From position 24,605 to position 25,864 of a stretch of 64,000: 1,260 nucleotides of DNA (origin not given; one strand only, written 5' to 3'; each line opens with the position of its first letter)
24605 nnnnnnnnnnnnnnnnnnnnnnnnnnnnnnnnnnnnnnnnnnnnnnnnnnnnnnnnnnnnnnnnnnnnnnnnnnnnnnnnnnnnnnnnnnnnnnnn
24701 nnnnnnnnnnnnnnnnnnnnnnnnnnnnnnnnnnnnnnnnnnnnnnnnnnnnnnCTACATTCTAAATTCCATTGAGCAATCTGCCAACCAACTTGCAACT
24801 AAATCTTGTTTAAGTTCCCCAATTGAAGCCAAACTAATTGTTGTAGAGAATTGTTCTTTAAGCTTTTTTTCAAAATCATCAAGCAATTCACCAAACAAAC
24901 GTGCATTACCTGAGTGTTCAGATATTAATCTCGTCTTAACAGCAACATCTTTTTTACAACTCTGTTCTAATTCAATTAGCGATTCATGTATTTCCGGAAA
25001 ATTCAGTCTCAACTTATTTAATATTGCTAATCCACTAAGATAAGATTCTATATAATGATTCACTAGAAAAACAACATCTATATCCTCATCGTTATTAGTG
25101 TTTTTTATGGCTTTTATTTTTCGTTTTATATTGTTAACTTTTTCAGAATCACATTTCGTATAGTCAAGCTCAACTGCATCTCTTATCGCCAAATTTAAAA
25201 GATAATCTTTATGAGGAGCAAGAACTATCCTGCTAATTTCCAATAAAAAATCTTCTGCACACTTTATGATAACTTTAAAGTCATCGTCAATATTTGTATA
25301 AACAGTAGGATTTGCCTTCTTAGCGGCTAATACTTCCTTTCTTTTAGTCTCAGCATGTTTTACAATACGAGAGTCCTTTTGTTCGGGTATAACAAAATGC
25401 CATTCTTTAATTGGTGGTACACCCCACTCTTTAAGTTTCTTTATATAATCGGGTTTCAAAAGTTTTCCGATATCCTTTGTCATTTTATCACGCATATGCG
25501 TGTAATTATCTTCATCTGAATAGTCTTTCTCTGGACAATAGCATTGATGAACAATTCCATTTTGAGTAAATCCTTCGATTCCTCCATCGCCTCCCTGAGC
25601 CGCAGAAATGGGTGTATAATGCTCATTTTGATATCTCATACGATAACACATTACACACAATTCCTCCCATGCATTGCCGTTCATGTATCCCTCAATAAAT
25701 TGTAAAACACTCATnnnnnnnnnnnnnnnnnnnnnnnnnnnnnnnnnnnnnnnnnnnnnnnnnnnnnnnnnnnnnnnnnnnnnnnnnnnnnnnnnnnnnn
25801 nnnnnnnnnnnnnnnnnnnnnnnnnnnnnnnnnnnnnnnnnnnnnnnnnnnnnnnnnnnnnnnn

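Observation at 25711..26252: Extra 69-aa gene translationally coupled to the Lamassu-like effector, preceded by an Xre regulator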

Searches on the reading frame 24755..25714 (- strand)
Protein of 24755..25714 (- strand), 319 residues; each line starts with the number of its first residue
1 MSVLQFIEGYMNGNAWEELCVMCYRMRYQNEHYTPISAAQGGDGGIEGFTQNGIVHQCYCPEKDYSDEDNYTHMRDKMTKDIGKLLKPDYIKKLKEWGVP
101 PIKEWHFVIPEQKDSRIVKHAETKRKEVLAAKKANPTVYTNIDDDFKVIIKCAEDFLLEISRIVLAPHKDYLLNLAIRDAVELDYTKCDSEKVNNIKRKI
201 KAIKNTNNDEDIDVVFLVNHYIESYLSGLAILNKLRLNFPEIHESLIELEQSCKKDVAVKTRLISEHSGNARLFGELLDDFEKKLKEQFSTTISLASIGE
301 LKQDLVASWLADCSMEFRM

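Call 3: search_protein_families(library=pfam, proteins=[window:24755-25714:-], max_evalue=0.1)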
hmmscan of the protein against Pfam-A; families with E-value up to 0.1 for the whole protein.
window:24755-25714:- (319 aa): 0 families

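Call 4: search_protein_families(library=padloc, proteins=[window:24755-25714:-], max_evalue=0.1)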
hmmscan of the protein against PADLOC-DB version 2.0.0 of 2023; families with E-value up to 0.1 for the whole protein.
window:24755-25714:- (319 aa): 1 family
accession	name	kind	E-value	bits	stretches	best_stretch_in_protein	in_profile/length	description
PDLC03852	LmuA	-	5.6e-30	103.5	1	10-271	17-301/336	-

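Call 6: search_protein_families(library=phrogs, proteins=[window:24755-25714:-], max_evalue=0.1)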
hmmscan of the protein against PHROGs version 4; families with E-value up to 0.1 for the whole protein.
window:24755-25714:- (319 aa): 1 family
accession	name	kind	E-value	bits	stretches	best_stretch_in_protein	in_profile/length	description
phrog_25540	-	unknown function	1e-17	65.5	1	5-317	5-306/306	-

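Call 7: search_protein_families(library=ncbifam, proteins=[window:24755-25714:-], max_evalue=0.1)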
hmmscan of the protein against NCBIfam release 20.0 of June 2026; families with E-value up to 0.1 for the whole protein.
window:24755-25714:- (319 aa): 0 families

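Call 23: find_homologous_proteins(query=window:24755-25714:-, max_evalue=0.001)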
Query window:24755-25714:- (319 aa): 708 proteins with E <= 0.001 among 2216 candidates; the best 120 are listed.
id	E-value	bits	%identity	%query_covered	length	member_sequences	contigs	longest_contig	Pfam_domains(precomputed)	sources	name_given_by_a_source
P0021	2.7e-211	718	98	100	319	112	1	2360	-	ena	-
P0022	1.4e-204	696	96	100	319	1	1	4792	-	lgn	-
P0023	3.0e-199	679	94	100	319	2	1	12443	-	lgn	-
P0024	1.3e-189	647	88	100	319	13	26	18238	-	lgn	-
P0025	2.7e-188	643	87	100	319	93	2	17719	-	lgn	-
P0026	1.0e-184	631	85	100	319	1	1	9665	-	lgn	-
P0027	6.4e-181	619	82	100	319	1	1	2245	-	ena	-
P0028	2.9e-180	616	82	100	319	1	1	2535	-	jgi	-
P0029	2.7e-179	613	84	100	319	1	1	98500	-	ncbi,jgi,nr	ncbi:MAG: hypothetical protein K0S22_1790 [Oscillospiraceae bacterium]|jgi:hypothetical protein|nr:h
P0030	8.1e-179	612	84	100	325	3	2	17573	-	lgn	-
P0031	6.9e-178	609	82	100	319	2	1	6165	-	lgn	-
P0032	1.8e-177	607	83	100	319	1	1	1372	-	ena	-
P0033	1.8e-177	607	82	100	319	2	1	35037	-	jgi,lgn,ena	-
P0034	2.2e-177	607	82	100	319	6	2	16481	-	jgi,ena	-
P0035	1.1e-176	605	81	100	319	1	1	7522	-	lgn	-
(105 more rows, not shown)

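Call 32: find_related_loci(query=A2, collection=genome_contigs, flank=5000)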
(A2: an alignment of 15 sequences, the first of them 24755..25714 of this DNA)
Query A2 (319 aa) in genome_contigs; peptide patterns used: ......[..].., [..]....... (x = any residue, [..] = any of these).
163 stretches matched a pattern; 133 encode a relative of the query (tblastn E <= 1e-3); the best 80 are kept; 80 distinct loci.
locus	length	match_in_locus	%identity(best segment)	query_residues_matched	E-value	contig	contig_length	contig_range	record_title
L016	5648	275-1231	100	1-319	0e+0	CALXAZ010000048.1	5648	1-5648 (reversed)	MAG: uncultured Clostridia bacterium isolate E0_DM__bin168 genome assembly, contig: E0_DM__k127_3002969, whole genome sh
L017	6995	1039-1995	96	1-319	0e+0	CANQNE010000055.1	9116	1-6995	MAG: uncultured Lachnospiraceae bacterium isolate Lapin-012__bin85 genome assembly, contig: Lapin-012__NODE_8069_length_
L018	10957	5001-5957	88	1-319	0e+0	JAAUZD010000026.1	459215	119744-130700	MAG: Lachnospiraceae bacterium isolate Mgla_MAG_17-bin_4 c_000000019071, whole genome shotgun sequence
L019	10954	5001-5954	84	1-318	0e+0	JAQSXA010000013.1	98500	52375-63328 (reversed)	MAG: Oscillospiraceae bacterium isolate L_E1_T20_A_bin.109 scaffold_265, whole genome shotgun sequence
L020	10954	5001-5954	83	1-318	0e+0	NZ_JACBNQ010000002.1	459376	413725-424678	Sedimentibacter hydroxybenzoicus DSM 7310 contig2, whole genome shotgun sequence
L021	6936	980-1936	81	1-319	0e+0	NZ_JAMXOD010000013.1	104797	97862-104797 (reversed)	Aequitasia blattaphilus strain PAL113 NODE_13, whole genome shotgun sequence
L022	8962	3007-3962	96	1-319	0e+0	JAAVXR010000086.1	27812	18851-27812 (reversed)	MAG: Hespellia sp. isolate ABMPRH_242_0 k141_1371259, whole genome shotgun sequence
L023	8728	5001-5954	59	1-318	6e-132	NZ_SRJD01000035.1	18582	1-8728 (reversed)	Sporolactobacillus shoreae strain BK92 NODE_35_length_18582_cov_131.09, whole genome shotgun sequence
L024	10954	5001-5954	59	1-318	4e-129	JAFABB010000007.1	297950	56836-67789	MAG: Bacillota bacterium isolate OH_SBB_108 k127_353639, whole genome shotgun sequence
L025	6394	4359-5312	60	1-318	2e-128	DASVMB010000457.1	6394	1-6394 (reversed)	MAG TPA_asm: Bacillota bacterium isolate SMAG_U3089 k141_352438, whole genome shotgun sequence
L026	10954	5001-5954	59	1-318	3e-127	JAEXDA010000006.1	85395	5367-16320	MAG: Bacillota bacterium isolate OH_HBB_134 k127_1136252, whole genome shotgun sequence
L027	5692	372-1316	60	2-318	7e-127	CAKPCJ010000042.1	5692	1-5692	MAG: uncultured Bacilli bacterium isolate REFINED_METABAT215_TOP10_CONTIGS_1500_ASSEMBLY_K77_MERGED__Hadza_MoBio_hadza-I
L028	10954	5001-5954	58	1-318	7e-125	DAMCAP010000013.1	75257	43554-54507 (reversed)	MAG TPA_asm: Oscillospiraceae bacterium isolate CTOTU49488 NODE_55_length_75257_cov_3.303303, whole genome shotgun seque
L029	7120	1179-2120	57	2-318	1e-123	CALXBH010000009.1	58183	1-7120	MAG: uncultured Clostridia bacterium isolate E0_RP0__bin102 genome assembly, contig: E0_RP0__k127_449158, whole genome s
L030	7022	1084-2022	58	3-318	1e-122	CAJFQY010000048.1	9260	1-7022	Candidatus Pararuminococcus gallinarum isolate Chicken_15_mag_192 genome assembly, contig: MAGpy_11413_15_idba_bin_192_f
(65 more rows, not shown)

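Call 40: search_solved_structures(query=A2, max_evalue=1, show_alignments=2)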
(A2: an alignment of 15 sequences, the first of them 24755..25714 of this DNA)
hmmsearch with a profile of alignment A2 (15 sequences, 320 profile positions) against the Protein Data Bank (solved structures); distinct sequences matched with E-value up to 1: 3.
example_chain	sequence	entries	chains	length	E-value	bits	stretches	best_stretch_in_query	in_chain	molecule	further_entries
1sfl_A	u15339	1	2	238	0.17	14.3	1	98-190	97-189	3-dehydroquinate dehydratase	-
5wd8_A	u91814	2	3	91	0.18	14.2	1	211-257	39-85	Lem22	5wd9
1sfj_A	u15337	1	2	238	0.21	14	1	98-190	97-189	3-dehydroquinate dehydratase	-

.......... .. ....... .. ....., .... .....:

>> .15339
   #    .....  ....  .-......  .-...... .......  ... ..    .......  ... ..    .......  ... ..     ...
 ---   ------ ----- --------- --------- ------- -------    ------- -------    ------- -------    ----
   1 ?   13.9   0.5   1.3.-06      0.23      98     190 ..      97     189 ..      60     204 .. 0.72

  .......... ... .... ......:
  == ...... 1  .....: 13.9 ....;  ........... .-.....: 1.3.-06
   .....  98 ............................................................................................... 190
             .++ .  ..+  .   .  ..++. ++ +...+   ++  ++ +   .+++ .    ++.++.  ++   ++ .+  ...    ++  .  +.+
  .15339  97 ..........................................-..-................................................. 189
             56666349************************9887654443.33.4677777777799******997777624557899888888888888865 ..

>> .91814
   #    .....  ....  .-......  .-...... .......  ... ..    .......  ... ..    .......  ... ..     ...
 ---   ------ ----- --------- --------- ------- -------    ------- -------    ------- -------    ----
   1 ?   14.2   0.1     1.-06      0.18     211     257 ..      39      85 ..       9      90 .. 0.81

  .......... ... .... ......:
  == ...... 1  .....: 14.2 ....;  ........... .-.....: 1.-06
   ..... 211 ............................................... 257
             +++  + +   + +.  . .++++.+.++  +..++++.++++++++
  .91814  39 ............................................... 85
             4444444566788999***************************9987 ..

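Call 43: search_dna_similar(query=window:24755-25714:-, collection=phages, mode=protein, max_evalue=0.001)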
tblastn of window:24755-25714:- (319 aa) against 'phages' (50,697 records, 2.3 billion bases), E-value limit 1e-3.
No match.

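Call 61: find_related_loci(query=A2, collection=viral_contigs, flank=6000)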
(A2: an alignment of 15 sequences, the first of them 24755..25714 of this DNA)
Query A2 (319 aa) in viral_contigs; peptide patterns used: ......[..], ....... (x = any residue, [..] = any of these).
27 stretches matched a pattern; 10 encode a relative of the query (tblastn E <= 1e-3); 10 distinct loci.
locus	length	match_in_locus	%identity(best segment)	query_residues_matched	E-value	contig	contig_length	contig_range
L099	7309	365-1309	60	2-318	3e-127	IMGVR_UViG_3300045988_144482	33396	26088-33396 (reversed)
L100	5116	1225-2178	58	1-318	2e-126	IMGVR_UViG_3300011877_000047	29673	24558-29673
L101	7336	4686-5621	57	3-318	2e-122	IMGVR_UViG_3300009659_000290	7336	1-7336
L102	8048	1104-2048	57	2-319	1e-115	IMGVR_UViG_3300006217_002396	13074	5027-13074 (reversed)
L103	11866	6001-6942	55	2-318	1e-113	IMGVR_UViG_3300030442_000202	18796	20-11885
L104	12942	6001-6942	54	2-318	9e-113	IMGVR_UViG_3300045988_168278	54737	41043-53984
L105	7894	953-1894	54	2-318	9e-113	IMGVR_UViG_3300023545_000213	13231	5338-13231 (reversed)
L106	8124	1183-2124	51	3-318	9e-110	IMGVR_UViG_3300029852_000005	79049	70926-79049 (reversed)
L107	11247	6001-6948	42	3-318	4e-86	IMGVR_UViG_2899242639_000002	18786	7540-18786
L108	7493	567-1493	41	3-317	9e-74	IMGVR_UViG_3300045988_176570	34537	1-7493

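Call 63: predict_structure(alignment_id=A2)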
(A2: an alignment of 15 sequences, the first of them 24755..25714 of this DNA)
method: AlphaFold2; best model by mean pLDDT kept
length: 319 residues; sequences in the alignment: 15
mean_pLDDT: 70.3   pTM: 0.52
mean pLDDT of the five models: 70.3, 69.9, 67.4, 65.5, 61.3
residues with pLDDT >= 90: 63; 70-90: 91; 50-70: 116; < 50: 49
segments of 3 or more residues with pLDDT < 50: 1-3, 6-12, 165-176, 230-241, 310-312, 315-319
pLDDT, mean of each block of 10 residues (from residue 1): 48 60 80 72 64 86 77 90 91 88 91 89 97 95 95 77 48 44 69 66 74 73 57 44 55 61 59 67 69 57 53 48
secondary structure, 60 per line:
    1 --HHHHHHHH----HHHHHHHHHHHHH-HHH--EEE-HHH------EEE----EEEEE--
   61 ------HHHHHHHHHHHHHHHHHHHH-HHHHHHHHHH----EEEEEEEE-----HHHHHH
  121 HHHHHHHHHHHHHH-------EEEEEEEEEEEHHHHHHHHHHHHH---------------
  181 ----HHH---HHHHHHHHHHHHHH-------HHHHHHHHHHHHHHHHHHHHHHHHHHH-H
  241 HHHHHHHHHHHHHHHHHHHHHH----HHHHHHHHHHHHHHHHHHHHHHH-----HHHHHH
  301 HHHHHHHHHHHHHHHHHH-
elements in order: H3-10 H15-27 E34-36 E47-49 E54-58 H67-86 H88-97 E102-109 H115-134 E142-152 H153-165 H191-204 H212-238 H240-262 H267-289 H295-318

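Call 68: fold_search(model_id=the predicted structure, library=pdb)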
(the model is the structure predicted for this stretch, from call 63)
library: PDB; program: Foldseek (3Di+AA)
matches with E <= 10: 249; with E <= 0.001: 0
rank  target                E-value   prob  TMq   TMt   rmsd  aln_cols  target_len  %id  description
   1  9jju                  3.4e-01  0.25  0.20  0.18  22.2       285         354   10  Truncated RNF112, nucleotide-free (released 2025-04-23)
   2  9gun                  4.4e-01  0.12  0.13  0.17  18.1       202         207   10  Structure of a Putative Cyclodipeptide synthase from Porphyromonas gingivalis (released 2026-04-08)
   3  4zx9_D                4.6e-01  0.20  0.15  0.10  19.8       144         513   12  X-ray crystal structure of PfA-M17 in complex with hydroxamic acid-based inhibitor 10b (released 2016-03-30)
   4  8ez4_D                5.1e-01  0.25  0.17  0.11  19.9       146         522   15  Plasmodium falciparum M17 in complex with inhibitor 9aa (released 2023-01-18)
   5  7eu0_E                5.7e-01  0.30  0.21  0.31  12.0       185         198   10  The cryo-EM structure of A. thaliana Pol IV-RDR2 backtracked complex (released 2021-12-29)
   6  4zy0_D                7.3e-01  0.13  0.14  0.10  19.8       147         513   12  X-ray crystal structure of PfA-M17 in complex with hydroxamic acid-based inhibitor 10q (released 2016-03-30)
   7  9yc0_D                8.5e-01  0.18  0.17  0.11  19.7       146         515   15  Plasmodium falciparum M17 aminopeptidase (PfA-M17) bound to inhibitor 3ab (MIPS3413) (released 2026-01-28)
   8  3kr5_D                9.0e-01  0.14  0.15  0.10  19.8       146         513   11  Structure of a protease 4 (released 2010-02-02)
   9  5trc_B                9.4e-01  0.25  0.22  0.18   6.6       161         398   10  Crystal structure of phosphorylated AC3-AC5 domains of yeast acetyl-CoA carboxylase (released 2016-12-07)
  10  8glv_Mm               9.9e-01  0.11  0.20  0.03  30.7       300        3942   12  96-nm repeat unit of doublet microtubules from Chlamydomonas reinhardtii flagella (released 2023-05-31)
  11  9yc0_H                1.0e+00  0.18  0.17  0.11  20.0       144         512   14  Plasmodium falciparum M17 aminopeptidase (PfA-M17) bound to inhibitor 3ab (MIPS3413) (released 2026-01-28)
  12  3cuz                  1.0e+00  0.04  0.09  0.06  21.2       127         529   18  Atomic Resolution Structures of Escherichia coli and Bacillis anthracis Malate Synthase A: Comparison with Isoform G and (released 2008-11-11)
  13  3kqx_L                1.1e+00  0.14  0.15  0.10  19.9       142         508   11  Structure of a protease 1 (released 2010-02-02)
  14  4zy2_G                1.2e+00  0.15  0.17  0.11  20.0       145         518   14  X-ray crystal structure of PfA-M17 in complex with hydroxamic acid-based inhibitor 10o (released 2016-03-30)
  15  9jjv                  1.2e+00  0.13  0.21  0.17  24.0       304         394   11  Truncated RNF112, transition-like state (released 2025-04-23)
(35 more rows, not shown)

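Call 83: search_dna_similar(query=window:24755-25714:-, collection=plasmids, mode=protein, max_evalue=0.00001, max_rows=15)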
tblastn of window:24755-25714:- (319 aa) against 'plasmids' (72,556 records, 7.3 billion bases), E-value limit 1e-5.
Records with a match: 22; places in all: 23; records where one place covers at least 80% of the query: 17.
Best place of each record, by identity: <60% 22.
By first word of the organism name: Clostridium 4; Sinorhizobium 3; Roseibium 3; Pantoea 2; Priestia 1; Fulvitalea 1; Burkholderia 1; Gemmatirosa 1; Anabaena 1; Agrobacterium 1; and 4 more.
By predicted mobility (MOB-suite, as given by PLSDB): non-mobilizable 8; mobilizable 8; conjugative 6.
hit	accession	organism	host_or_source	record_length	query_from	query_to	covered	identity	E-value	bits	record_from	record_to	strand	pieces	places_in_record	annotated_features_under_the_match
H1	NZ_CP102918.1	Clostridium botulinum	Pate collected as part of botulism ...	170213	1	317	99%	40.0%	6e-56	202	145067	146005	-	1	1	hypothetical protein (x2)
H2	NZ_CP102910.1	Clostridium botulinum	Homo sapiens,Fecal sample from botulism ...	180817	1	317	99%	40.0%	6e-56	202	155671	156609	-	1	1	hypothetical protein (x2)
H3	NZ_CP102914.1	Clostridium botulinum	Homo sapiens,Fecal sample from botulism ...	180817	1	317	99%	40.0%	6e-56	202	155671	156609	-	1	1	hypothetical protein (x2)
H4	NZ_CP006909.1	Clostridium botulinum CDC_1436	Isolate microbial culture,stool (infant)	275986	1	317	99%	40.0%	6e-56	202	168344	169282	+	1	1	hypothetical protein (x2)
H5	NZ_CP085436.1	Priestia megaterium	single cell,soil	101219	9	317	97%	29.8%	9e-31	129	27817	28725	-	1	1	hypothetical protein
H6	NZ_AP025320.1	Fulvitalea axinellae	-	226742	9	317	97%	28.1%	1e-21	102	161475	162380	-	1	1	hypothetical protein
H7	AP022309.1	Burkholderia sp. SFA1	-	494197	2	317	99%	27.0%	6e-24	109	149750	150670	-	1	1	hypothetical protein (x2)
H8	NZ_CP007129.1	Gemmatirosa kalamazoonensis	-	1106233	12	317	96%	27.0%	5e-24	109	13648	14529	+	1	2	record has no annotation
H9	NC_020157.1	Anabaena cylindrica PCC 7122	water, most likely pond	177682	13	317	96%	26.3%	8e-20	97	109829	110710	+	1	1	hypothetical protein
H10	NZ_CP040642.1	Agrobacterium sp. T29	Single strain culture,soil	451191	3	317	99%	23.7%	2e-9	66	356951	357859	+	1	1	hypothetical protein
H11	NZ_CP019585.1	Sinorhizobium meliloti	Medicago arborea,tissue sample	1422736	12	317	96%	22.7%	6e-11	71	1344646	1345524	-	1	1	record has no annotation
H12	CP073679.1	Sinorhizobium meliloti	Medicago truncatula,cell culture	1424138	12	317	96%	22.7%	6e-11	71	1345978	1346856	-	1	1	hypothetical protein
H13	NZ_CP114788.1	Roseibium sp. Sym1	Symbiodiniaceae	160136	12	317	96%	20.7%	2e-7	60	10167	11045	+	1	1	hypothetical protein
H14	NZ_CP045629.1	Roseibium aggregatum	-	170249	12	317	96%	20.7%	2e-7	60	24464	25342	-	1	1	hypothetical protein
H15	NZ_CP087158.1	Roseibium aggregatum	cell culture,seawater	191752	12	317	96%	20.7%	2e-7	60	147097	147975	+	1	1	hypothetical protein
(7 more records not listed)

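Call 84: get_annotated_region(hit=H4, flank=4000)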
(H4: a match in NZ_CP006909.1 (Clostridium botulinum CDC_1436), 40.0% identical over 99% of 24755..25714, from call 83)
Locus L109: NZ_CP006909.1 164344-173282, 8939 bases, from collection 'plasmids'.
description: Clostridium botulinum CDC_1436 plasmid pCBG, complete sequence
organism: Clostridium botulinum CDC_1436 (NCBI taxid 1408283)
taxonomy: Bacteria; Bacillota; Clostridia; Eubacteriales; Clostridiaceae; Clostridium; Clostridium botulinum; Clostridium botulinum CDC 1436
host: -; source: Isolate microbial culture,stool (infant); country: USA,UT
typing (MOB-suite, as given by PLSDB): non-mobilizable; replicon rep_cluster_1536; mating-pair formation MPF_T
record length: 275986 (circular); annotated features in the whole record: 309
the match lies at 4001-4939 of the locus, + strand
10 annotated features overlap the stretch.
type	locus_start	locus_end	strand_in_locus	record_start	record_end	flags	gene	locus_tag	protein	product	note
CDS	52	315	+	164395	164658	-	-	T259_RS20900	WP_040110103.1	hypothetical protein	-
CDS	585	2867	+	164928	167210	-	-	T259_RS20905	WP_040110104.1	methyltransferase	-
CDS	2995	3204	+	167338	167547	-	-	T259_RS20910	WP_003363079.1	PspC domain-containing protein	GO:0080135 - regulation of cellular response to stress [Evidence IEA]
CDS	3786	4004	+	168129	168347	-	-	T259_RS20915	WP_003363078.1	hypothetical protein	-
CDS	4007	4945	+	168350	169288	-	-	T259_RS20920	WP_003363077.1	hypothetical protein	-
CDS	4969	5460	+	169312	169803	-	-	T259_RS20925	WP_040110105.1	hypothetical protein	-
CDS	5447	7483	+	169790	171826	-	-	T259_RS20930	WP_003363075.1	hypothetical protein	-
CDS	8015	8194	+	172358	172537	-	-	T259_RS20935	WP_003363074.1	hypothetical protein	-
CDS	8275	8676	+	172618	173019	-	-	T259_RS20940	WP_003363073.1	hypothetical protein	-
CDS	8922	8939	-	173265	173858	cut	-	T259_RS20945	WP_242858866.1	hypothetical protein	-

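Call 85: get_annotated_region(hit=H5, flank=4000)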
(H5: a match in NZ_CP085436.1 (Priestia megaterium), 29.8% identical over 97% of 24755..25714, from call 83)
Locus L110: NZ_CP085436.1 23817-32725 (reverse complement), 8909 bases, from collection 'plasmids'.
description: Priestia megaterium strain F20 plasmid unnamed5, complete sequence
organism: Priestia megaterium (NCBI taxid 1404)
taxonomy: Bacteria; Bacillota; Bacilli; Bacillales; Bacillaceae; Priestia; Priestia megaterium
host: -; source: single cell,soil; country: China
typing (MOB-suite, as given by PLSDB): mobilizable; replicon rep_cluster_385; relaxase MOBP
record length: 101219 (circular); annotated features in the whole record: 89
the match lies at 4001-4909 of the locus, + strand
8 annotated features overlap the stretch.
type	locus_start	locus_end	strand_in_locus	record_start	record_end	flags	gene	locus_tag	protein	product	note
CDS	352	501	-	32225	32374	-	-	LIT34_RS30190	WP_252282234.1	hypothetical protein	-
CDS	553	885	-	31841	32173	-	-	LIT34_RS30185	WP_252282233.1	YolD-like family protein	-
CDS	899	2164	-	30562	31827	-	-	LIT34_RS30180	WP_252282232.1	Y-family DNA polymerase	-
CDS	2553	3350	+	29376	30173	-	-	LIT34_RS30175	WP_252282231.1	ETEC_3214 domain-containing protein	-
CDS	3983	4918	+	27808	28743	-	-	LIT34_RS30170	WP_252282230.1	hypothetical protein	-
CDS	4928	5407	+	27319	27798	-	-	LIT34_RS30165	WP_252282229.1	hypothetical protein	-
CDS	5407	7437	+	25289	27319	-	-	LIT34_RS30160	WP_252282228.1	hypothetical protein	-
CDS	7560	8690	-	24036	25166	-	-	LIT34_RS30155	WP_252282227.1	toll/interleukin-1 receptor domain-containing protein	GO:0007165 - signal transduction [Evidence IEA]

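Call 86: get_annotated_region(hit=H7, flank=4000)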
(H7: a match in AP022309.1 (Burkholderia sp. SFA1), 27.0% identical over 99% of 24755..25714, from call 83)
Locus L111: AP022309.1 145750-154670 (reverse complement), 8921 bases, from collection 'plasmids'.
description: Burkholderia sp. SFA1 plasmid BSFA1_p3 DNA, complete genome
organism: Burkholderia sp. SFA1 (NCBI taxid 341178)
taxonomy: Bacteria; Pseudomonadota; Betaproteobacteria; Burkholderiales; Burkholderiaceae; Burkholderia; Burkholderia sp. SFA1
host: -; source: -; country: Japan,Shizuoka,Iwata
typing (MOB-suite, as given by PLSDB): mobilizable; relaxase MOBP
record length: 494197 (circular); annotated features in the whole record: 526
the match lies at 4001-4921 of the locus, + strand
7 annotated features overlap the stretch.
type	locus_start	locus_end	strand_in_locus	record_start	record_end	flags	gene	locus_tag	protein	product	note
CDS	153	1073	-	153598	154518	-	-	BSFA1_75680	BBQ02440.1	hypothetical protein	-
CDS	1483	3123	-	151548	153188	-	-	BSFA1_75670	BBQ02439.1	hypothetical protein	-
CDS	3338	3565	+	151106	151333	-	-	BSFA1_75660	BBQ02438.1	hypothetical protein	-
CDS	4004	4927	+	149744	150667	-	-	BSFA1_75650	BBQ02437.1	hypothetical protein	-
CDS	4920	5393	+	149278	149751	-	-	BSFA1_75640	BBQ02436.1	hypothetical protein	-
CDS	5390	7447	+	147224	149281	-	-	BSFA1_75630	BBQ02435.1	hypothetical protein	-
CDS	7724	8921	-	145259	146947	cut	-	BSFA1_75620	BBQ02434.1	hypothetical protein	-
